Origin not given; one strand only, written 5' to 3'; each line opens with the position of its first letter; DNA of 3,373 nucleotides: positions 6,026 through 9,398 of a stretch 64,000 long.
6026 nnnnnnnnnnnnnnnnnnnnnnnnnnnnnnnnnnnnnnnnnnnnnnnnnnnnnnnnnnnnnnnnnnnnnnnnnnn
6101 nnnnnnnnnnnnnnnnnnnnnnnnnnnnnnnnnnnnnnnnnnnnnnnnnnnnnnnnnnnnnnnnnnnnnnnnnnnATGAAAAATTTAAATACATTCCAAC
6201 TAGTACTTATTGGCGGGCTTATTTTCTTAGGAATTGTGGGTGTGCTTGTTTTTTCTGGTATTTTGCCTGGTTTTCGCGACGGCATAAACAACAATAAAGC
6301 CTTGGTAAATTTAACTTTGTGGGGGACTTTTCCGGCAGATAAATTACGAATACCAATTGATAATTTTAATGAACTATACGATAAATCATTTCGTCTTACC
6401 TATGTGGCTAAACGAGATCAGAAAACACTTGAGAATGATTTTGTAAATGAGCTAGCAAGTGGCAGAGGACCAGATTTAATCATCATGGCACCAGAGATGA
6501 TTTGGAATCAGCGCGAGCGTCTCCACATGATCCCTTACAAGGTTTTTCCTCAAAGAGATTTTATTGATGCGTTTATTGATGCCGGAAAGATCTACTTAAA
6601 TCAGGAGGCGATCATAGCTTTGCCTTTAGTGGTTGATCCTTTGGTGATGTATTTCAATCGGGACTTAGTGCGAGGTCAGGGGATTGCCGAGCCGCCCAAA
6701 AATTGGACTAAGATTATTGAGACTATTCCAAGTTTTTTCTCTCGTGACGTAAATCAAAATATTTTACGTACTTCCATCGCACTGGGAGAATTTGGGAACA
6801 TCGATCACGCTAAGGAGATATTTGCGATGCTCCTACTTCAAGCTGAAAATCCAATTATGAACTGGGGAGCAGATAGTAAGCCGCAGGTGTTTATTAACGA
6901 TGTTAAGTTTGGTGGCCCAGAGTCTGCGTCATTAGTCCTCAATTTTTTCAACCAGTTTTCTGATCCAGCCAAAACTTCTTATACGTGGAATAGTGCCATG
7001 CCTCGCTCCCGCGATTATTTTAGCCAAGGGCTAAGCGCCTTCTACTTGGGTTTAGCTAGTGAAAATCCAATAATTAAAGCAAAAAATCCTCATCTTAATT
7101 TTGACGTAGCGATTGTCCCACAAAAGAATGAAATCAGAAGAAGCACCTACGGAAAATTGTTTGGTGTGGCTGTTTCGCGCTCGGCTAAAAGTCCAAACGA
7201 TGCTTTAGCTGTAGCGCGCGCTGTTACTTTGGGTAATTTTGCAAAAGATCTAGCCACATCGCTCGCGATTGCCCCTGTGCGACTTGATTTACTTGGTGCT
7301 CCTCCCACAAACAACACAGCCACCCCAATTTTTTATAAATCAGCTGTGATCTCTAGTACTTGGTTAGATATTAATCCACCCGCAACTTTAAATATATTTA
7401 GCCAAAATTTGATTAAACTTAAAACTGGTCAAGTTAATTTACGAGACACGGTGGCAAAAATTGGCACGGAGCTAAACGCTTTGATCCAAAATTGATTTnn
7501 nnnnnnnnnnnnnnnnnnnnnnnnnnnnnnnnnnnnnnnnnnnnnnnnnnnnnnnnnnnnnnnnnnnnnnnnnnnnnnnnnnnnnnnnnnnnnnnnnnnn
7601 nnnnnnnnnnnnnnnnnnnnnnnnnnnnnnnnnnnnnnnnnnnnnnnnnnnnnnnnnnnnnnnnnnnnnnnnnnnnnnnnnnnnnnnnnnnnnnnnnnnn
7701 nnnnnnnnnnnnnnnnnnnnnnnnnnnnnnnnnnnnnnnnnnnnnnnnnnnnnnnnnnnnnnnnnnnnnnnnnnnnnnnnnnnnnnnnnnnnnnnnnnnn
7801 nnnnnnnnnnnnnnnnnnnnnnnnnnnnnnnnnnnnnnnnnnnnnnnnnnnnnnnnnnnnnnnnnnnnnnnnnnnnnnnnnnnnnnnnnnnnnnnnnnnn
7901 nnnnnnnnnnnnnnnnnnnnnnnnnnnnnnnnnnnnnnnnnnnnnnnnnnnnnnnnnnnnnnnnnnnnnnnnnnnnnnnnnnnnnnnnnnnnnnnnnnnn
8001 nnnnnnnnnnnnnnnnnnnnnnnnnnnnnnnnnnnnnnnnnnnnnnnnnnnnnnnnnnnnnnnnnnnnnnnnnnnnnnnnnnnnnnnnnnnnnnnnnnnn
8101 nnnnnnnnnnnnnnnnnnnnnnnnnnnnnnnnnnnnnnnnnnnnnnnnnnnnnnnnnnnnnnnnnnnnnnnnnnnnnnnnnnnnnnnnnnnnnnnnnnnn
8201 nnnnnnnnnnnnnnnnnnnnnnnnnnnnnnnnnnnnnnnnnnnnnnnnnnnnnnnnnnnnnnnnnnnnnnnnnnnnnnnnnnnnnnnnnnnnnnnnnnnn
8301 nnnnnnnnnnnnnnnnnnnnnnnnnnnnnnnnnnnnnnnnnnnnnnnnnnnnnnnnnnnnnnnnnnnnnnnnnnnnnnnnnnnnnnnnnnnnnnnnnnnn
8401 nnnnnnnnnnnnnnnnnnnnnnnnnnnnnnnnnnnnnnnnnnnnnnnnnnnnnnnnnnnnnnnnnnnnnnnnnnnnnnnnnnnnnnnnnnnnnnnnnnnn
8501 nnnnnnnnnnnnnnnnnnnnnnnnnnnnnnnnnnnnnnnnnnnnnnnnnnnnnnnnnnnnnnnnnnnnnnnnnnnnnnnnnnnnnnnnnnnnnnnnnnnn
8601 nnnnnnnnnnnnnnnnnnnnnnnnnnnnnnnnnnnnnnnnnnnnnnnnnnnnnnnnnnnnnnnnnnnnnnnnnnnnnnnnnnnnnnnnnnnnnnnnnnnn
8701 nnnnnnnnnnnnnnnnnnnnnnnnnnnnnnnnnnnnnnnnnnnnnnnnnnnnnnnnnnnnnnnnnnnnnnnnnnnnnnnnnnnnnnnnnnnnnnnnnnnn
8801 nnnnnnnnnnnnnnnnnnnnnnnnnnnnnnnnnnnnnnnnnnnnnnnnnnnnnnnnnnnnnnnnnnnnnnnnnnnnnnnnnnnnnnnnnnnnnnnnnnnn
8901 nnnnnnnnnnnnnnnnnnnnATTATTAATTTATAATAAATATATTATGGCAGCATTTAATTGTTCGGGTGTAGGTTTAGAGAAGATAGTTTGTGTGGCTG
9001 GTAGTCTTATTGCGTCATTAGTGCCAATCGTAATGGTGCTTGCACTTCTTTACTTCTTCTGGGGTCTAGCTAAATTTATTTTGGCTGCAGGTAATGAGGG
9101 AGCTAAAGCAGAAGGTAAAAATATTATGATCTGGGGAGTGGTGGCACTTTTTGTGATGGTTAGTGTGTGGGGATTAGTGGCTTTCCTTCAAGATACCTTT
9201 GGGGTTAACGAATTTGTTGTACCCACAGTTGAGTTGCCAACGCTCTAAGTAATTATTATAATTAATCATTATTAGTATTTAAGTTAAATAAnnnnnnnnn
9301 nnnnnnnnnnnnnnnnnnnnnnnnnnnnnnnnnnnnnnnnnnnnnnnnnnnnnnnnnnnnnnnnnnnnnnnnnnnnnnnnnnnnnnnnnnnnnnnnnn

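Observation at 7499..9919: Tandem array of seven diverged pilin-like (VirB2/TrbC-type two-helix) genes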

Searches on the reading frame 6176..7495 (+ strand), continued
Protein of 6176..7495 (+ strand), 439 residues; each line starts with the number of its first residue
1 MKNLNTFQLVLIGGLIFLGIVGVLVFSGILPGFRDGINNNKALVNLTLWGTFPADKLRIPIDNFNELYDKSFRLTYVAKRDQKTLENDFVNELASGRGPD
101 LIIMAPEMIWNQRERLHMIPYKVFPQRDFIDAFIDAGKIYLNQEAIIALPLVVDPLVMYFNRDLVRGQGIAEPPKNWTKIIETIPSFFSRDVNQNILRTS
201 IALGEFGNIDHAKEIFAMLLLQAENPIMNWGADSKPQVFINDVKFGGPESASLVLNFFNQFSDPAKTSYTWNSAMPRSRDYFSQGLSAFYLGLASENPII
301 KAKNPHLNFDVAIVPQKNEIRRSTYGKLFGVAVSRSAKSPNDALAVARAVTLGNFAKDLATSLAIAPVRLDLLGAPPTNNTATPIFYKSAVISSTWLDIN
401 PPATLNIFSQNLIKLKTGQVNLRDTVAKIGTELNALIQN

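Call 63: fold_search(model_id=the predicted structure, library=pdb)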
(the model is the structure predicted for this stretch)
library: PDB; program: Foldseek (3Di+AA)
matches with E <= 10: 1616; with E <= 0.001: 1086
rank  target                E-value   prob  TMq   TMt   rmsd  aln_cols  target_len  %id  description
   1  2zyo_A                9.8e-21  1.00  0.72  0.81   3.6       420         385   13  Crystal structure of cyclo/maltodextrin-binding protein complexed with maltotetraose (released 2009-03-31)
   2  4qsd_A                1.0e-20  1.00  0.61  0.69   6.1       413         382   16  Crystal structure of atu4361 sugar transporter from Agrobacterium Fabrum C58, target efi-510558, with bound sucrose (released 2014-08-06)
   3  1eu8_A                3.3e-20  1.00  0.62  0.66   6.0       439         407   18  STRUCTURE OF TREHALOSE MALTOSE BINDING PROTEIN FROM THERMOCOCCUS LITORALIS (released 2001-03-14)
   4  2gha_A                4.7e-20  1.00  0.58  0.67   6.0       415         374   17  Thermotoga maritima maltotriose binding protein bound with maltotriose (released 2007-02-06)
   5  4rjz                  5.6e-20  1.00  0.70  0.79   3.8       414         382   16  Crystal structure of ATU4361 sugar transporter from Agrobacterium fabrum C58, target EFI-510558, an open conformation (released 2014-11-05)
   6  2fnc_A                5.6e-20  1.00  0.61  0.69   5.6       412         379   17  Thermotoga maritima maltotriose binding protein bound with maltotriose. (released 2007-01-16)
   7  4r9g_A                5.6e-20  1.00  0.58  0.64   6.9       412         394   15  CpMnBP1 with Mannotriose Bound (released 2014-10-29)
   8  6dtt_B                6.3e-20  1.00  0.65  0.75   4.3       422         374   16  Apo T. maritima MalE2 (released 2018-09-19)
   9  6dtu_A                6.6e-20  1.00  0.59  0.68   6.0       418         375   16  Maltotetraose bound T. maritima MalE1 (released 2018-09-19)
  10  4qrz_A                7.5e-20  1.00  0.62  0.69   6.2       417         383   16  Crystal structure of sugar transporter atu4361 from agrobacterium fabrum c58, target efi-510558, with bound maltotrios (released 2014-07-16)
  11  6dts_A                8.9e-20  1.00  0.61  0.69   5.5       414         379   17  Maltotetraose bound T. maritima MalE2 (released 2018-09-19)
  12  6dts_B                9.4e-20  1.00  0.60  0.68   5.7       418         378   17  Maltotetraose bound T. maritima MalE2 (released 2018-09-19)
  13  28qm_A                1.0e-19  1.00  0.66  0.76   4.3       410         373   14  MBP bound to distal DARPin (AHIR dodecamer scaffold system) (released 2026-02-25)
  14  5ci5_B                1.3e-19  1.00  0.64  0.70   5.6       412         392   15  Crystal Structure of an ABC transporter Solute Binding Protein from Thermotoga Lettingae TMO (Tlet_1705, TARGET EFI-51 (released 2015-07-22)
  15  2ghb_A                1.5e-19  1.00  0.65  0.75   4.5       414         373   17  Thermotoga maritima maltotriose binding protein, ligand free form (released 2007-02-06)
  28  4r9f_A                4.2e-19  1.00  0.61  0.65   6.0       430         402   16  CpMnBP1 with Mannobiose Bound (released 2014-10-29)
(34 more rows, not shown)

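Call 70: search_protein_families(library=pfam, proteins=[L032:999-3512:+, L026:15838-17982:+, L009:63-3887:+, L034:10858-13530:+, L009:4031-6409:+, L058:2664-5030:+, L054:10102-12459:+, L024:18466-20439:+, L046:2716-4653:+, L005:1905-3809:-], max_evalue=0.0001)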
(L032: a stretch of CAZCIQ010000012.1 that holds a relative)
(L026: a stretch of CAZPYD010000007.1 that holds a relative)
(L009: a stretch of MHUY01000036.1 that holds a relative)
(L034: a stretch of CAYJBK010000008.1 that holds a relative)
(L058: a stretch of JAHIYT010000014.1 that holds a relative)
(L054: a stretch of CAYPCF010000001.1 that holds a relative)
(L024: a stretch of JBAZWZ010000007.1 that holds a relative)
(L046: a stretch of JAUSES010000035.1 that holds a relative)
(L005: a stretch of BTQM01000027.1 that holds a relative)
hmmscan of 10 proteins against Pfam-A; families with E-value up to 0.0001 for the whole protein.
L032:999-3512:+ (837 aa): 4 families
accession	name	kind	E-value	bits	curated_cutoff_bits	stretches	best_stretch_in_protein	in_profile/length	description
PF10412.15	TrwB_AAD_bind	-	5.4e-09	35.8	20.5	1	422-475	5-58/387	Type IV secretion-system coupling protein DNA-binding domain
PF02534.20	T4SS-DNA_transf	-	1.9e-07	30.8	20.1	1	460-733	70-348/468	Type IV secretory system Conjugative DNA transfer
PF01935.23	DUF87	-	1.7e-06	28.7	23.2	1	408-470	3-62/220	Helicase HerA, central domain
PF12696.13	TraG-D_C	-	5.3e-05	23.6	22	1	692-758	4-73/126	TraM recognition site of TraD and TraG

L026:15838-17982:+ (714 aa): 4 families
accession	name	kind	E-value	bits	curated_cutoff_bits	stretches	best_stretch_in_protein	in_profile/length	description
PF01580.24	FtsK_SpoIIIE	-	1.3e-54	185.4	24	1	354-539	4-221/221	FtsK/SpoIIIE family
PF17854.6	FtsK_alpha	-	2.4e-29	101.9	22.9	1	247-344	1-101/101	FtsK alpha domain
PF09397.16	FtsK_gamma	-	9.3e-28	96.2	30.6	1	647-707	2-62/63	Ftsk gamma domain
PF13491.11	FtsK_4TM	-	3.3e-06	27.3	23.1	1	55-163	47-162/171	4TM region of DNA translocase FtsK/SpoIIIE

L009:63-3887:+ (1274 aa): 1 family
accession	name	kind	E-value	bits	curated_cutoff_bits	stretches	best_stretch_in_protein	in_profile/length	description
PF05658.19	YadA_head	-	2.2e-07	31.5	25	1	331-354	1-24/27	YadA head domain repeat (2 copies)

L034:10858-13530:+ (890 aa): 1 family
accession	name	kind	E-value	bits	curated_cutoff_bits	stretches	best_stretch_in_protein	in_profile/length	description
PF01471.23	PG_binding_1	-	2e-12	47.5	23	1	52-105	2-55/57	Putative peptidoglycan binding domain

L009:4031-6409:+ (792 aa): 12 families
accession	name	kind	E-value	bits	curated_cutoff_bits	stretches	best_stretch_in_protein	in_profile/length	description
PF07719.23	TPR_2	-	1.1e-16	59.9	27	1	690-719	4-33/34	Tetratricopeptide repeat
PF14559.12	TPR_19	-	5.2e-16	59.2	25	1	699-763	3-67/68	Tetratricopeptide repeat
PF13432.12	TPR_16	-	5.6e-14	52.7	32.7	1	696-750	6-60/65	Tetratricopeptide repeat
PF13428.12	TPR_14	-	2.2e-12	46.8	23.5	0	692-728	6-42/44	Tetratricopeptide repeat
PF00515.34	TPR_1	-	4e-12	45.8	27.8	0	690-720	4-34/34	Tetratricopeptide repeat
PF13431.12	TPR_17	-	1.3e-10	41.1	24.4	0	608-639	2-33/34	Tetratricopeptide repeat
PF13181.12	TPR_8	-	5.2e-09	36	25.7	0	689-719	3-33/34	Tetratricopeptide repeat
PF13414.12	TPR_11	-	3.3e-08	33.5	26.8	1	697-735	4-42/42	TPR repeat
PF23914.1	TPR_CcmH_CycH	-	1.4e-06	28.7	42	0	596-674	61-142/158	Cytochrome c-type biogenesis protein H TPR domain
PF13371.12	TPR_9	-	3.1e-06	27.5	35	0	666-719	8-61/73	Tetratricopeptide repeat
PF13174.12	TPR_6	-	1.8e-05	25.5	26.3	0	690-718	3-31/33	Tetratricopeptide repeat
PF12895.13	ANAPC3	-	5.3e-05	23.8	27.2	0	667-745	3-80/82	Anaphase-promoting complex, cyclosome, subunit 3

L058:2664-5030:+ (788 aa): 5 families
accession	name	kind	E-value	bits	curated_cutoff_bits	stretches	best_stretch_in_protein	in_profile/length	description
PF03483.22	B3_4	-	8.9e-56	188.6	29.3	1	226-397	2-173/174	B3/4 domain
PF17759.6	tRNA_synthFbeta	-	1.4e-39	136.2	22.4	1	488-678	1-214/214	Phenylalanyl tRNA synthetase beta chain CLM domain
PF03147.19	FDX-ACB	-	2.6e-23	82.7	31.1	1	696-788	1-94/94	Ferredoxin-fold anticodon binding domain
PF03484.21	B5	-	4.2e-22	78.6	28.6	1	419-485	1-67/67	tRNA synthetase B5 domain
PF01588.26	tRNA_bind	-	5.2e-16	59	27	1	46-133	1-77/96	Putative tRNA binding domain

L054:10102-12459:+ (786 aa): 0 families

L024:18466-20439:+ (657 aa): 1 family
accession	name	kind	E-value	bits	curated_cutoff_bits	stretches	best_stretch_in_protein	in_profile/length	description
PF00326.27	Peptidase_S9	-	3.3e-20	72.9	22.6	1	444-636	3-196/213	Prolyl oligopeptidase family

L046:2716-4653:+ (645 aa): 2 families
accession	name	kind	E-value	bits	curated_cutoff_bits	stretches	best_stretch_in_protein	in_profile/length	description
PF04932.20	Wzy_C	-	1.7e-21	77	31.7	1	210-365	3-149/149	O-Antigen ligase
PF13181.12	TPR_8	-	7.1e-06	26.2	25.7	0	589-619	3-33/34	Tetratricopeptide repeat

L005:1905-3809:- (634 aa): 2 families
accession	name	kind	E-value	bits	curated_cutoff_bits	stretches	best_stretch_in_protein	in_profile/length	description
PF00501.34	AMP-binding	-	1.4e-70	238.5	29.9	1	27-457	1-384/384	AMP-binding enzyme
PF23562.2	AMP-binding_C_3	-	2.1e-11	44.7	20.8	1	495-631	2-122/124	AMP-binding enzyme C-terminal domain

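Call 71: find_encoding_contigs(protein=P0123, flank=10000, max_places=4)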
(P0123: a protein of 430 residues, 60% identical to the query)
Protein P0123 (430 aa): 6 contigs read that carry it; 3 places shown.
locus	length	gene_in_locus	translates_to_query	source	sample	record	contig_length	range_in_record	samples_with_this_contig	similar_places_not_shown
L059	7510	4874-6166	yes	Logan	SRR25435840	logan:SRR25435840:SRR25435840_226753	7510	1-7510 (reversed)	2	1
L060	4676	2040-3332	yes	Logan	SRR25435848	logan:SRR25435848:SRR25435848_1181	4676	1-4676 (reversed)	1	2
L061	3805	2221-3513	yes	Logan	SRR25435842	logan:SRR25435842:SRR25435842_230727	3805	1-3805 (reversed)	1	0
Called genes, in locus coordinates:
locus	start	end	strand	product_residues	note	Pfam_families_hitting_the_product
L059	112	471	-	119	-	-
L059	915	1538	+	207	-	PF13483:Lactamase_B_3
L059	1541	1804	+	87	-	-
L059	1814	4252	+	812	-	PF00521:DNA_topoisoIV, PF03989:DNA_gyraseA_C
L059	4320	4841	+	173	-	PF01728:FtsJ (weak), PF02475:TRM5-TYW2_MTfase (weak), PF01209:Ubie_methyltran, PF05175:MTS, PF13847:Methyltransf_31, PF08241:Methyltransf_11, PF08242:Methyltransf_12, PF13649:Methyltransf_25, +3 more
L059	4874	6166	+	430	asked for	PF01547:SBP_bac_1, PF13416:SBP_bac_8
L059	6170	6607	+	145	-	PF18895:T4SS_pilin (weak)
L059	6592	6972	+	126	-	PF18895:T4SS_pilin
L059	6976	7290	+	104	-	-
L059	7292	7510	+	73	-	?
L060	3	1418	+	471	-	?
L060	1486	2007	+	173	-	PF01728:FtsJ (weak), PF02475:TRM5-TYW2_MTfase (weak), PF01209:Ubie_methyltran, PF05175:MTS, PF13847:Methyltransf_31, PF08241:Methyltransf_11, PF08242:Methyltransf_12, PF13649:Methyltransf_25, +3 more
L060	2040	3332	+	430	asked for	PF01547:SBP_bac_1, PF13416:SBP_bac_8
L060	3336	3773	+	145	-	PF18895:T4SS_pilin (weak)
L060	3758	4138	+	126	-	PF18895:T4SS_pilin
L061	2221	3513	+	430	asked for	PF01547:SBP_bac_1, PF13416:SBP_bac_8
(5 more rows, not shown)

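Call 72: find_encoding_contigs(protein=P0124, flank=10000, max_places=3)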
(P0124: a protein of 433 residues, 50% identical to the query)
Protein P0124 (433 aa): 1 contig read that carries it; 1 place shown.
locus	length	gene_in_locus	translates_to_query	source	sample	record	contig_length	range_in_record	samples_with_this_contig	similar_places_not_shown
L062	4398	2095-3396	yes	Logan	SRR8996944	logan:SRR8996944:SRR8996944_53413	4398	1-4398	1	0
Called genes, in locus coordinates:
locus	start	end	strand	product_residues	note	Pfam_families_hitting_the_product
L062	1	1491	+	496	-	?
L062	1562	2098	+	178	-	PF01135:PCMT (weak), PF01209:Ubie_methyltran, PF01728:FtsJ (weak), PF05175:MTS (weak), PF13847:Methyltransf_31, PF08241:Methyltransf_11, PF08242:Methyltransf_12, PF13649:Methyltransf_25, +1 more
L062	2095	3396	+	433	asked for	PF01547:SBP_bac_1, PF13416:SBP_bac_8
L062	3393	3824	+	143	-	-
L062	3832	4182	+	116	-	PF18895:T4SS_pilin (weak)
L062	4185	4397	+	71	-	?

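Call 74: find_encoding_contigs(protein=P0125, flank=10000, max_places=3)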
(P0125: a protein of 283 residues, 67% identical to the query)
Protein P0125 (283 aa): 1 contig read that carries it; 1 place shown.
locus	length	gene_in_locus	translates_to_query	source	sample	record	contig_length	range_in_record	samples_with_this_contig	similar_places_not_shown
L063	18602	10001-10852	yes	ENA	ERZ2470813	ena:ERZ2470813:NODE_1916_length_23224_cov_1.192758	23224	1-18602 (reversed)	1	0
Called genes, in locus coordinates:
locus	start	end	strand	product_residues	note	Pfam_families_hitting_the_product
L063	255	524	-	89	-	PF14450:FtsA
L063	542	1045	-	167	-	PF02491:SHS2_FTSA (weak)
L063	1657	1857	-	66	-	PF03129:HGTP_anticodon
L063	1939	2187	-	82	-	PF13393:tRNA-synt_His (weak)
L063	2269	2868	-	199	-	PF13393:tRNA-synt_His, PF00587:tRNA-synt_2b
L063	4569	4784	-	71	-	PF00575:S1 (weak)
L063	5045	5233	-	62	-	-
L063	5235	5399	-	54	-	-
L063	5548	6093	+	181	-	PF13483:Lactamase_B_3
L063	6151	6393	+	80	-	-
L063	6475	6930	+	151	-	PF00521:DNA_topoisoIV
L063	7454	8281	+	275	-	PF00521:DNA_topoisoIV, PF03989:DNA_gyraseA_C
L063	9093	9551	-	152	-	-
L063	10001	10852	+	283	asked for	PF01547:SBP_bac_1, PF13416:SBP_bac_8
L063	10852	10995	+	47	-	-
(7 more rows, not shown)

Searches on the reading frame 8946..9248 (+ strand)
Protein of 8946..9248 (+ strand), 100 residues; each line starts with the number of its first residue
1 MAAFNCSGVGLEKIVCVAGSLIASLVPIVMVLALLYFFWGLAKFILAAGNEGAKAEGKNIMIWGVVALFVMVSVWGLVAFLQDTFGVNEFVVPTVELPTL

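Call 3: search_protein_families(library=pfam, proteins=[window:8946-9248:+], max_evalue=1)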
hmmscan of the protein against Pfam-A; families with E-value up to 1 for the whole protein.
window:8946-9248:+ (100 aa): 2 families
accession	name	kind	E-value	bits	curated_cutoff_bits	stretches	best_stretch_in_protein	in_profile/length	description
PF18895.5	T4SS_pilin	-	6.8e-10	39.3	26.6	1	17-81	8-71/71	Type IV secretion system pilin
PF12725.13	DUF3810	-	0.37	10.5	28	1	20-79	19-83/311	Protein of unknown function (DUF3810)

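Call 16: search_protein_families(library=ncbifam, proteins=[window:8946-9248:+], max_evalue=0.01)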
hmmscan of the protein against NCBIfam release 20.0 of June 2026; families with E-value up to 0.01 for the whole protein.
window:8946-9248:+ (100 aa): 1 family
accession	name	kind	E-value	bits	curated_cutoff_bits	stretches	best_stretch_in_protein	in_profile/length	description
NF045849.1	ICE_MMCAP2_0565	equivalog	1.2e-05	24.9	40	1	12-81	7-76/80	Mbov_0395 family pilin-like conjugal transfer protein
